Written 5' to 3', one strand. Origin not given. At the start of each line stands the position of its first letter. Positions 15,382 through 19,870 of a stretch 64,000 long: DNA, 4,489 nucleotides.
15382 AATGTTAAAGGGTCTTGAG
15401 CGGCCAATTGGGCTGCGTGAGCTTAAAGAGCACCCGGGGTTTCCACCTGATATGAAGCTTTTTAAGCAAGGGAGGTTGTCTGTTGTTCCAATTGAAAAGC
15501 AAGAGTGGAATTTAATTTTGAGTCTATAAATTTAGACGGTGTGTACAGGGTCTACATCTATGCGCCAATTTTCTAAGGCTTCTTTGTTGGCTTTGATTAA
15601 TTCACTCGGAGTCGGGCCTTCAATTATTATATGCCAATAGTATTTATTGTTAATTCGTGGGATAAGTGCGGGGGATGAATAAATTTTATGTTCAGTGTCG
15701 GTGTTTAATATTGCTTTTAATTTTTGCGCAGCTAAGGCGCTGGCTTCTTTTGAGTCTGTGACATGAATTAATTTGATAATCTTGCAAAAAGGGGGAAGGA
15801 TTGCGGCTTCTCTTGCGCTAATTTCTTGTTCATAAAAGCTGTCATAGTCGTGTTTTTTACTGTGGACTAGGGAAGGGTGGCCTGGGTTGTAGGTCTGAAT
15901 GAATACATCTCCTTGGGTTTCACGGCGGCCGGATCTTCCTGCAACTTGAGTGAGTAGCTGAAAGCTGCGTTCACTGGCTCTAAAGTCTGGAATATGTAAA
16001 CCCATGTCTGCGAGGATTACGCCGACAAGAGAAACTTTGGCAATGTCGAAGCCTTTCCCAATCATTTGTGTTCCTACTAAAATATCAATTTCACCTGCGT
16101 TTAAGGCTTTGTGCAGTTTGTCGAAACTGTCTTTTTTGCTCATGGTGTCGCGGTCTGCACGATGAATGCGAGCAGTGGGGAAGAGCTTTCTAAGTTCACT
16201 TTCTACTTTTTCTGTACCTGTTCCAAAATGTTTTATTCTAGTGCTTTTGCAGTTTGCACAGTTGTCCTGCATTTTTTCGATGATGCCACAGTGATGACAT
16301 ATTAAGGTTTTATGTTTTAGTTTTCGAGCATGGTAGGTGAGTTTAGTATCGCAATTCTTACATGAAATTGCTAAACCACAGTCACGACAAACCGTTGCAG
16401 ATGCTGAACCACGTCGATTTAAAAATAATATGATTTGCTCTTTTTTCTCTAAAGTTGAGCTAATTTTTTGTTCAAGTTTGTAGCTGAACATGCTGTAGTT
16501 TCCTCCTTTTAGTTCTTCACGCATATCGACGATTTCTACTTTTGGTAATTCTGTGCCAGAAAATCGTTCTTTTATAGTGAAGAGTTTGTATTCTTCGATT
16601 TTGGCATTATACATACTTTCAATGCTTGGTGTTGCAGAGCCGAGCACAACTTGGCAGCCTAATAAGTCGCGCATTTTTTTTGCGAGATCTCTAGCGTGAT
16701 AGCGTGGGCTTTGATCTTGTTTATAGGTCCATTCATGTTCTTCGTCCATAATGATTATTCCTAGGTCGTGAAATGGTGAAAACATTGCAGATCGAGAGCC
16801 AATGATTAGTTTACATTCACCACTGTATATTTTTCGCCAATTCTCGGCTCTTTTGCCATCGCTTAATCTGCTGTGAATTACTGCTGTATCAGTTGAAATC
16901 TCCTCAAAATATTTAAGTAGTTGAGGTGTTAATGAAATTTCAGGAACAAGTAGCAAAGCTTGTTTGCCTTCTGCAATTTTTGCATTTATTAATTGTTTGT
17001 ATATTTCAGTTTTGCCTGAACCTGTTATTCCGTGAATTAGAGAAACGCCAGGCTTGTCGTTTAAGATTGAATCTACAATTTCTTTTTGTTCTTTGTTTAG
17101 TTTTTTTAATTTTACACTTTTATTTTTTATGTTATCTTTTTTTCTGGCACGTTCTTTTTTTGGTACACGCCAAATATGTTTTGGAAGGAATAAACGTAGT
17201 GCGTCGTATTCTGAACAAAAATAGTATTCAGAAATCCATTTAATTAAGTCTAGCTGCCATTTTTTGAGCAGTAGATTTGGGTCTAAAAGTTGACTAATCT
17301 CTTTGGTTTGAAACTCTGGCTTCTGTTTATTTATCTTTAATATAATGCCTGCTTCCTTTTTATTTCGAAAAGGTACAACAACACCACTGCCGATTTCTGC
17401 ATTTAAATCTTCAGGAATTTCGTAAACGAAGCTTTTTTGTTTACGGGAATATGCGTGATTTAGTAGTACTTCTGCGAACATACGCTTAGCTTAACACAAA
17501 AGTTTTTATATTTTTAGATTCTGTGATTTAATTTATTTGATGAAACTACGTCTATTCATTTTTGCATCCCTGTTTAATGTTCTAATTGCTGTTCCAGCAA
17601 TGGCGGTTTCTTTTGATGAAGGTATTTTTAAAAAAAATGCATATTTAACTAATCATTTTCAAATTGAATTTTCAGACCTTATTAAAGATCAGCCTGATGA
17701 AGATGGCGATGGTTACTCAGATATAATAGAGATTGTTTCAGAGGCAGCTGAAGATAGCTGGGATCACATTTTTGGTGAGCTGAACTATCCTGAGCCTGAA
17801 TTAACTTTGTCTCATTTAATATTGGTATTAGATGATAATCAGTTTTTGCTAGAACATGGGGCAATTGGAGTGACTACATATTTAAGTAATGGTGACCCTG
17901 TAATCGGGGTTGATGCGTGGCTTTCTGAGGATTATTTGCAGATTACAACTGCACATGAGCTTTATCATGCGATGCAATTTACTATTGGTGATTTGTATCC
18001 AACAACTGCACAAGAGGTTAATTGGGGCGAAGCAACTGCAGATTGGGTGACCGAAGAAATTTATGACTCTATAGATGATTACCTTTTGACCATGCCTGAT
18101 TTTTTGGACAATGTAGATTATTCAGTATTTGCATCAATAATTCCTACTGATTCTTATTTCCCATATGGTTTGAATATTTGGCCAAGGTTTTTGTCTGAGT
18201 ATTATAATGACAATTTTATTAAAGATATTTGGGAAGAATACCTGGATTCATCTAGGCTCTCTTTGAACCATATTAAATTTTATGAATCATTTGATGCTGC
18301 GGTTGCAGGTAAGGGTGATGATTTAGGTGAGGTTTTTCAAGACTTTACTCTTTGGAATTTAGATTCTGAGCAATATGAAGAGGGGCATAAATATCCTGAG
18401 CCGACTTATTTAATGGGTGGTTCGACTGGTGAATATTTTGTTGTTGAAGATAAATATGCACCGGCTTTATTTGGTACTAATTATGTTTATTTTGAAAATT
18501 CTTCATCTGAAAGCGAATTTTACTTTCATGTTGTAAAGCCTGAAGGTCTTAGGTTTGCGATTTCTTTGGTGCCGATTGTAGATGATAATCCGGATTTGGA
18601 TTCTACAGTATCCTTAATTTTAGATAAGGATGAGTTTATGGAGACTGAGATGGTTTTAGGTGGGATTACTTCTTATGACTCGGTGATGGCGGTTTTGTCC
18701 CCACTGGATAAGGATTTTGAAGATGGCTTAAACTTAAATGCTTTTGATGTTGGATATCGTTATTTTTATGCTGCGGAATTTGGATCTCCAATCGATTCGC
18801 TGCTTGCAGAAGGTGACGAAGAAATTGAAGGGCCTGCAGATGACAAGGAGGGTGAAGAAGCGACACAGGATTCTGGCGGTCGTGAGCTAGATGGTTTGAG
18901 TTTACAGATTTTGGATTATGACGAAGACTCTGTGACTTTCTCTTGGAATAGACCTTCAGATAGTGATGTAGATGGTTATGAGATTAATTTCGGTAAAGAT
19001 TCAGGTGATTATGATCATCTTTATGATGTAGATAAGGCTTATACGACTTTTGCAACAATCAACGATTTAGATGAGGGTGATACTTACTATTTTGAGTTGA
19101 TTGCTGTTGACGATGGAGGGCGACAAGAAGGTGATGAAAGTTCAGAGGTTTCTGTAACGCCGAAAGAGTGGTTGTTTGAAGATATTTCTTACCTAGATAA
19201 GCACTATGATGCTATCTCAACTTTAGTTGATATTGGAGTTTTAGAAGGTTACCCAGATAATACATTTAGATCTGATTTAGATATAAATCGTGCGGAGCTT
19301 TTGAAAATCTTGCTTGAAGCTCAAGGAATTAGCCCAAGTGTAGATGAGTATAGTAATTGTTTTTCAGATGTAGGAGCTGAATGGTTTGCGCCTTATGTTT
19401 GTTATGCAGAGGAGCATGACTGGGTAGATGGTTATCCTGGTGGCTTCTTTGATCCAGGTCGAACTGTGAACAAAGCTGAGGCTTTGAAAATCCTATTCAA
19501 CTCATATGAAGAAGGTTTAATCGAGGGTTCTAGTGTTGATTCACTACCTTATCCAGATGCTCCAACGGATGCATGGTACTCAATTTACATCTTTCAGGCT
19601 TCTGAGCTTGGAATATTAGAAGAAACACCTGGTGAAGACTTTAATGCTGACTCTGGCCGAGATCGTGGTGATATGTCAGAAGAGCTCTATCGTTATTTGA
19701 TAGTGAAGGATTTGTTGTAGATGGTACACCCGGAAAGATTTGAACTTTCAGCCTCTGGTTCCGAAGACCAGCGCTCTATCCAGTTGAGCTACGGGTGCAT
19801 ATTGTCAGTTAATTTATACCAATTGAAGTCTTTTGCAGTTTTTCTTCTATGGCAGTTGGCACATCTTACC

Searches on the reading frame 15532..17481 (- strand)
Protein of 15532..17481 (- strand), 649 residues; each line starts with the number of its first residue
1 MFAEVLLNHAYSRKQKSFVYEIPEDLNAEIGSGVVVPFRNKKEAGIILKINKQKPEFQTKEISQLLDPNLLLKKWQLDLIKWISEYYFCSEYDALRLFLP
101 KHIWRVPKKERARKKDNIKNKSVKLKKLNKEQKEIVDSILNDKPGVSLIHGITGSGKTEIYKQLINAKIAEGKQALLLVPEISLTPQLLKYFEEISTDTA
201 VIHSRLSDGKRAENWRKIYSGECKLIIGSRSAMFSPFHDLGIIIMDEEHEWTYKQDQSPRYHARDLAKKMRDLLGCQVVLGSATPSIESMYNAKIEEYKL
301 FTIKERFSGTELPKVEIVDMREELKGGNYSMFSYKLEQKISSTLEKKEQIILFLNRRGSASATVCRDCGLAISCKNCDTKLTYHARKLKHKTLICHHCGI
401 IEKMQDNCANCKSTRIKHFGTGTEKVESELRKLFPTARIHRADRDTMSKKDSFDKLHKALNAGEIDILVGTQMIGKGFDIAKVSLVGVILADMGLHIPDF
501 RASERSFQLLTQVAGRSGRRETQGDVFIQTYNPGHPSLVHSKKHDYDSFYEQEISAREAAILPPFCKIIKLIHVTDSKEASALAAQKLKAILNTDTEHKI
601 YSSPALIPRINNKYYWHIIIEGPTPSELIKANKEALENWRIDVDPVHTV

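Call 90: search_protein_families(library=pfam, proteins=[window:15532-17481:-], max_evalue=0.00001)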
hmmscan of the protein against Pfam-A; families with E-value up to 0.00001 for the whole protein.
window:15532-17481:- (649 aa): 6 families
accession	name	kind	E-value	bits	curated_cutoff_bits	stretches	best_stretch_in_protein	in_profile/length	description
PF17764.6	PriA_3primeBD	-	5.4e-23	81.1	22.7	1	5-100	2-96/96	3'DNA-binding domain (3'BD)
PF00270.35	DEAD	-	9.2e-20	71.5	26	1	130-289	2-163/167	DEAD/DEAH box helicase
PF04851.21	ResIII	-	2.9e-15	57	22.5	1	126-286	2-163/164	Type III restriction enzyme, res subunit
PF00271.37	Helicase_C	-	9.7e-13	48.8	23.5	1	415-520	17-109/110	Helicase conserved C-terminal domain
PF18074.6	PriA_C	-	2.5e-09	38.2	26.9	1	564-645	1-95/95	Primosomal protein N C-terminal domain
PF13604.12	AAA_30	-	4e-07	30.4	27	1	127-208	1-79/191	AAA domain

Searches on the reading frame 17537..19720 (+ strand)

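Call 90: search_protein_families(library=pfam, proteins=[window:17537-19720:+], max_evalue=0.00001)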
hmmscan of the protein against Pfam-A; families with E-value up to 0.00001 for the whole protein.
window:17537-19720:+ (727 aa): 2 families
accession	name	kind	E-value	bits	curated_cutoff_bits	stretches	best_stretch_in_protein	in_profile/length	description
PF00395.25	SLH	-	1.8e-15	57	20.8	0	554-588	6-43/44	S-layer homology domain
PF00041.27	fn3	-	5.4e-09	36.6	25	1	456-538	6-81/84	Fibronectin type III domain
